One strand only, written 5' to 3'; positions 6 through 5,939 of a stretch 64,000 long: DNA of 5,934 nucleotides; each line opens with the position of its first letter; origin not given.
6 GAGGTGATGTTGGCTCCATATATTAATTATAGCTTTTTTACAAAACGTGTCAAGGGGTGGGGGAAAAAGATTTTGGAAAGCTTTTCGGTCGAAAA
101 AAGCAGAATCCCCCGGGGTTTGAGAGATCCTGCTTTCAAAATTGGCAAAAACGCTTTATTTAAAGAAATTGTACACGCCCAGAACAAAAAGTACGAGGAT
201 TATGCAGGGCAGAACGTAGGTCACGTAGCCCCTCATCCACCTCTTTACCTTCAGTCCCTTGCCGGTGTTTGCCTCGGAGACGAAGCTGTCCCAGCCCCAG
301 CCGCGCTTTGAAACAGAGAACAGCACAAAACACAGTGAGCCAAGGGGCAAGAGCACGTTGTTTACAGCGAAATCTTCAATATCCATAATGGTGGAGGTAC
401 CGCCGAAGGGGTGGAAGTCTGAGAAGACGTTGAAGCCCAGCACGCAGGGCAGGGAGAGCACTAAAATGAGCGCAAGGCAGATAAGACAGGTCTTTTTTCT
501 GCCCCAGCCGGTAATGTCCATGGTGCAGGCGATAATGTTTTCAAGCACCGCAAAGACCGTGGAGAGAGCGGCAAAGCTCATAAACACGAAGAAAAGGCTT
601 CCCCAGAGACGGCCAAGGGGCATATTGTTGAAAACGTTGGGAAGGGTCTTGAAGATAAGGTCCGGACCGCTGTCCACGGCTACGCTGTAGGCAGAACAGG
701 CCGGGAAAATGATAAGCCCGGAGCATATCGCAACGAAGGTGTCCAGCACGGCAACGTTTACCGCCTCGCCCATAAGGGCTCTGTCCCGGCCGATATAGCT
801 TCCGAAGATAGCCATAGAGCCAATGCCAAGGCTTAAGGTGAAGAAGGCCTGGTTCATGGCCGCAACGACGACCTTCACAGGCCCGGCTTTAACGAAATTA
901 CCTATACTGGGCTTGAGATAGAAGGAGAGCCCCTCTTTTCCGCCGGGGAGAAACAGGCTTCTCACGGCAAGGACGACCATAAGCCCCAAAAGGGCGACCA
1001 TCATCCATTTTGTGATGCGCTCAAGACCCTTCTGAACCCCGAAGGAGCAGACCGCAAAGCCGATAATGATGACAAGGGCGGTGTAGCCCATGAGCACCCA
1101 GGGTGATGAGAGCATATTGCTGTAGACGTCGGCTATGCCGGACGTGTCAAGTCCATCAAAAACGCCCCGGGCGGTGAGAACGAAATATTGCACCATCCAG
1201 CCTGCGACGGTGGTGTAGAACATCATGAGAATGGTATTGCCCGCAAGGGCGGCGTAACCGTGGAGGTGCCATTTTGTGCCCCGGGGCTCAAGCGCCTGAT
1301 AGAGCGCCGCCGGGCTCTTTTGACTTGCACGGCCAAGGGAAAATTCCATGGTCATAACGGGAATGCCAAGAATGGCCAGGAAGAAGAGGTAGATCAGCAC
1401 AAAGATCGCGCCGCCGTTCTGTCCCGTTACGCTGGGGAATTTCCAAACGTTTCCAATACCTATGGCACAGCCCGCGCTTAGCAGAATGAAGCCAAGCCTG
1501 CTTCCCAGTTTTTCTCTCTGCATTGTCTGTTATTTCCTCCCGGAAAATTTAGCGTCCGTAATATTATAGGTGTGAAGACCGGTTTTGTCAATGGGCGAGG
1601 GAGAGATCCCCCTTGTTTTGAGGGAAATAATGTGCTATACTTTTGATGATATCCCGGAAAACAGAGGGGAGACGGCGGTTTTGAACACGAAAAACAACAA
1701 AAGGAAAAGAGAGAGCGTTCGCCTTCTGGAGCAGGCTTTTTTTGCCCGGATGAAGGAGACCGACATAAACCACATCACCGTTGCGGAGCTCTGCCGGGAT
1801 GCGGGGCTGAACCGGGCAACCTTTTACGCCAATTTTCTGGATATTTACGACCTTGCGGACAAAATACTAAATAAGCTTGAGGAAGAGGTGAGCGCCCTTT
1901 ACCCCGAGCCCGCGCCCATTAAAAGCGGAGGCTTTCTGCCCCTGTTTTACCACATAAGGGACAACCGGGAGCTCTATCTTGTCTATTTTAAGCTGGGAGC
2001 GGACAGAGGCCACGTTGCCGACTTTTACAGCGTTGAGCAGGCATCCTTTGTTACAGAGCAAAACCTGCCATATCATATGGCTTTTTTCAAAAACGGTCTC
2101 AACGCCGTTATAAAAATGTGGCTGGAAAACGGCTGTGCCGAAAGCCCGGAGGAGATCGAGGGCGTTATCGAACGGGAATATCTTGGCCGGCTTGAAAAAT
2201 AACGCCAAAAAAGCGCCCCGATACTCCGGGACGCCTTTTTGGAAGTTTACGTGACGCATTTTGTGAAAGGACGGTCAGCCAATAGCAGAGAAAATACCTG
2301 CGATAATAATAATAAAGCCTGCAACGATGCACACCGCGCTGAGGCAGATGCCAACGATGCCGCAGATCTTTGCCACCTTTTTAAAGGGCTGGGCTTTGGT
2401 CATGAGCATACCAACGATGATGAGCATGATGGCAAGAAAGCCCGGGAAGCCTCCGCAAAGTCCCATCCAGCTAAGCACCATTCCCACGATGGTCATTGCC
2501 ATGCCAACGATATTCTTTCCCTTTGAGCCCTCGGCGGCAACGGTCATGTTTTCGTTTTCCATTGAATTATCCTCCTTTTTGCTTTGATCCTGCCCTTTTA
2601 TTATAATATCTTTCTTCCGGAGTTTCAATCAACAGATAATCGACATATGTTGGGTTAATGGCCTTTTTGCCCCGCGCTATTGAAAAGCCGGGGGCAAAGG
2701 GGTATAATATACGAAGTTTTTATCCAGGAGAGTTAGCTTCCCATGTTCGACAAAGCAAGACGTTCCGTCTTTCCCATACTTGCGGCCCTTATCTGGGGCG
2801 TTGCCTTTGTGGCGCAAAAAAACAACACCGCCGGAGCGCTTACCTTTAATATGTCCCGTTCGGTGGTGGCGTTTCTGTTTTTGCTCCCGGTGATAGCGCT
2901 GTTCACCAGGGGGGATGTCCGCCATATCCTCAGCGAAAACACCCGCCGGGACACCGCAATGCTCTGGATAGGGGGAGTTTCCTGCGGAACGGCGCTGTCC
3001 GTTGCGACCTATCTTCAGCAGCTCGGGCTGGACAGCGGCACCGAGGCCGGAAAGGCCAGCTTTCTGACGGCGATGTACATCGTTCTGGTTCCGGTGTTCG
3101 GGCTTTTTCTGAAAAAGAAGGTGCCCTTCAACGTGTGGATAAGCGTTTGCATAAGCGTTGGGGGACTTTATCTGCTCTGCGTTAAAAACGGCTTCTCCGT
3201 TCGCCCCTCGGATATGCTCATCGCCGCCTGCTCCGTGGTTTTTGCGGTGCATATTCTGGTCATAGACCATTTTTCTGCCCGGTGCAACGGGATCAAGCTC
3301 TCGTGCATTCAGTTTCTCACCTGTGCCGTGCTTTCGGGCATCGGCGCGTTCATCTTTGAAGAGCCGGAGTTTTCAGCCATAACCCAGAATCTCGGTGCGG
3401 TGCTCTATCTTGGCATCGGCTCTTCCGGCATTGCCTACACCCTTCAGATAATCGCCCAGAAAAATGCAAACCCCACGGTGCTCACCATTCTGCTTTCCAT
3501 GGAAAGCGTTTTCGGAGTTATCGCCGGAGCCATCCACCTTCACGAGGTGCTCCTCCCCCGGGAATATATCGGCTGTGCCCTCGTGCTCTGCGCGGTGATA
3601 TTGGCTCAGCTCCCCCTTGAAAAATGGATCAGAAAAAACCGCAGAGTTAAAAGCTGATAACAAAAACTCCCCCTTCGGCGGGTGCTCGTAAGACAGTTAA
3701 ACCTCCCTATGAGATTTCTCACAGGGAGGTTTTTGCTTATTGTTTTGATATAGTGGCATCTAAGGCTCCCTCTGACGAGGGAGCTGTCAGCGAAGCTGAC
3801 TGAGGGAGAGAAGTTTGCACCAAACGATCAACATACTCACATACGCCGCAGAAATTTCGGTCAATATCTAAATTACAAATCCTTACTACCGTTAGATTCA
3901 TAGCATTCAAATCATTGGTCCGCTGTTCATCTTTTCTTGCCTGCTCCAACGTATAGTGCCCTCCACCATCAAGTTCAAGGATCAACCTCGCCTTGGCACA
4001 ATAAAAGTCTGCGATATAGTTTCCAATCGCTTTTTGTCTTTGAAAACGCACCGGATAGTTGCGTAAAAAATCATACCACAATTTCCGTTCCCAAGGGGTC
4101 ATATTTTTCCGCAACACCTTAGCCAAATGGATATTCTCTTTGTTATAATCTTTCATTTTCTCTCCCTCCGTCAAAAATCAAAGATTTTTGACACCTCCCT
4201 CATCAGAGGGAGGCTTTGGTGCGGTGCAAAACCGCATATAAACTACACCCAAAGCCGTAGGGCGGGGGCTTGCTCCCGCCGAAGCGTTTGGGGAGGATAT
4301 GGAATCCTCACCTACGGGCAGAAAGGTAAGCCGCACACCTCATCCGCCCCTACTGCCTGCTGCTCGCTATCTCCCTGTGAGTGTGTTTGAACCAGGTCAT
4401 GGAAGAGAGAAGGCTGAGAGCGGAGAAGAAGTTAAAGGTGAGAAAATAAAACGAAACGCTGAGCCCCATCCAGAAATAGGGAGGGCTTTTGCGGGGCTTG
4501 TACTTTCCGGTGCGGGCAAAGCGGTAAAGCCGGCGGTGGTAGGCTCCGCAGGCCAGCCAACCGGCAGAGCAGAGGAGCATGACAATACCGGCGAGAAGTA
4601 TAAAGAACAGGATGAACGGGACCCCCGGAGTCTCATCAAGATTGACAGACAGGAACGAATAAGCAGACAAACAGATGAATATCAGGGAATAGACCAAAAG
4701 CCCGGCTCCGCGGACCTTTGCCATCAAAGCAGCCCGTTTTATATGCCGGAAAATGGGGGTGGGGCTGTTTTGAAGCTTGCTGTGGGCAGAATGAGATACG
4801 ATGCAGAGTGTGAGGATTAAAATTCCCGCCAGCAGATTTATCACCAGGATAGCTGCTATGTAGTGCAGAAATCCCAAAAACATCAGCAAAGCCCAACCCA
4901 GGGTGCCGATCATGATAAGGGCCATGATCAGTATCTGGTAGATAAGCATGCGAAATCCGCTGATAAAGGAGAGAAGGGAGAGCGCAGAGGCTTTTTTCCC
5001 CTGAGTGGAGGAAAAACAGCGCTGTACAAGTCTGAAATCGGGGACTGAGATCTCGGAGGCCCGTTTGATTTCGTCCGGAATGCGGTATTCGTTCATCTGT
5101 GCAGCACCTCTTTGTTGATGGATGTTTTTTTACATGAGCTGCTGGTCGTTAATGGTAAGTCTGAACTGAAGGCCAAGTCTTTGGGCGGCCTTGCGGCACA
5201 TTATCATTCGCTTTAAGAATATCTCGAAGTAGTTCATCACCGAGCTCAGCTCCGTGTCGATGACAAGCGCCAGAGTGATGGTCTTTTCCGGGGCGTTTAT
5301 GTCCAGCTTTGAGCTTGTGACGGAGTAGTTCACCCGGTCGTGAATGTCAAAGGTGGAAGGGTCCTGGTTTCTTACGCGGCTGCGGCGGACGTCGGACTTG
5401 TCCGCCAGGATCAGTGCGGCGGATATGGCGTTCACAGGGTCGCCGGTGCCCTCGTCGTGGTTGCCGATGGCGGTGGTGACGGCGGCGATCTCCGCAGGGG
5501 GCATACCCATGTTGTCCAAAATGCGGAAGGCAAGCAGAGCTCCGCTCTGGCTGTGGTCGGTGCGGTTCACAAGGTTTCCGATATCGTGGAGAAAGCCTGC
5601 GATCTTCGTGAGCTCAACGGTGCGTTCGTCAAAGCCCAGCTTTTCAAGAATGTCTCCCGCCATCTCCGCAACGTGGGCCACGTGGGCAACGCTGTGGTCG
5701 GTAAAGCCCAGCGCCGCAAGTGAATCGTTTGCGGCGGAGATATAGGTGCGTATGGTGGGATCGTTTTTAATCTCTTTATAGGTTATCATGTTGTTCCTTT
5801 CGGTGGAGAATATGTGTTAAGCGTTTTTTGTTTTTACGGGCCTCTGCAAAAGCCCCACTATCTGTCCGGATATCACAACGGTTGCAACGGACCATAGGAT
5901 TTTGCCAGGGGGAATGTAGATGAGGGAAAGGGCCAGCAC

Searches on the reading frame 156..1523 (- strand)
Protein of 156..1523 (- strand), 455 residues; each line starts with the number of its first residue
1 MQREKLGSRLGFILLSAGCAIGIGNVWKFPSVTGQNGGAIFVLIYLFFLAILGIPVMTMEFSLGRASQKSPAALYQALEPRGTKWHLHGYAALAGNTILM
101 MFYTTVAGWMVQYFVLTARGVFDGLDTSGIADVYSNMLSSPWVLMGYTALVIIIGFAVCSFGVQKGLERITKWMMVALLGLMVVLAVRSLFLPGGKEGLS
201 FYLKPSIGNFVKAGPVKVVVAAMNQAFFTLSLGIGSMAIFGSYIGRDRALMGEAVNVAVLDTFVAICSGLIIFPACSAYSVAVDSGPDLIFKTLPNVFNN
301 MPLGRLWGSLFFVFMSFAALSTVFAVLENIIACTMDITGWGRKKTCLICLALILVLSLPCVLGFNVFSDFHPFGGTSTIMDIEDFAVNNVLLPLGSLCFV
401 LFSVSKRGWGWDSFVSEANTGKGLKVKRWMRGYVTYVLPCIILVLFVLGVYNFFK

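Call 59: search_protein_families(library=pfam, proteins=[window:156-1523:-], max_evalue=0.00001)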
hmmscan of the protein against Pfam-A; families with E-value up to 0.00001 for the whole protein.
window:156-1523:- (455 aa): 1 family
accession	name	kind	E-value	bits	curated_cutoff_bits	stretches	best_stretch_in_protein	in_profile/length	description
PF00209.24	SNF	-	9.8e-53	180.1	27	2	149-453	181-484/524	Sodium:neurotransmitter symporter family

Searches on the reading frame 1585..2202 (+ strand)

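Call 59: search_protein_families(library=pfam, proteins=[window:1585-2202:+], max_evalue=0.00001)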
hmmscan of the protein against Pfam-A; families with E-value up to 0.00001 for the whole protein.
window:1585-2202:+ (205 aa): 1 family
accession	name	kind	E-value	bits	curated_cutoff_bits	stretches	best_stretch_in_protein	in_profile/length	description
PF14278.11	TetR_C_8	-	5.6e-09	36.5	26.1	1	150-191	49-93/103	Transcriptional regulator C-terminal region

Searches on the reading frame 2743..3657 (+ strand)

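Call 59: search_protein_families(library=pfam, proteins=[window:2743-3657:+], max_evalue=0.00001)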
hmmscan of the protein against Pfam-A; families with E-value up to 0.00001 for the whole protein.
window:2743-3657:+ (304 aa): 1 family
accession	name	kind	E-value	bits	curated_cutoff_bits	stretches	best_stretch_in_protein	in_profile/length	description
PF00892.27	EamA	-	1.8e-27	96.7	28.2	2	157-287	4-132/135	EamA-like transporter family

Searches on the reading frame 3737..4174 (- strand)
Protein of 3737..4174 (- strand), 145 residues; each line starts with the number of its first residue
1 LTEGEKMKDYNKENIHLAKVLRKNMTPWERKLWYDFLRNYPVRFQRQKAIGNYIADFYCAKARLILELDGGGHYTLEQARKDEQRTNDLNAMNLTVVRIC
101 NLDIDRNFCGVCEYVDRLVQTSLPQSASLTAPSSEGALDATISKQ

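Call 59: search_protein_families(library=pfam, proteins=[window:3737-4174:-], max_evalue=0.00001)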
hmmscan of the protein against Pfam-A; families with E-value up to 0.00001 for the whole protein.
window:3737-4174:- (145 aa): 1 family
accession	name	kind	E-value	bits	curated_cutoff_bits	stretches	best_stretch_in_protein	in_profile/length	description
PF04480.18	DUF559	-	1.1e-24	86.8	20.6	1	16-115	5-104/109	Protein of unknown function (DUF559)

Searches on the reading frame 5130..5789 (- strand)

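Call 59: search_protein_families(library=pfam, proteins=[window:5130-5789:-], max_evalue=0.00001)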
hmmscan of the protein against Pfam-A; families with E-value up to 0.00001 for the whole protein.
window:5130-5789:- (219 aa): 1 family
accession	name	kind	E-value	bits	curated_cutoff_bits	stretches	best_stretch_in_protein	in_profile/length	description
PF01966.28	HD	-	7.2e-08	33.2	22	1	35-115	3-89/116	HD domain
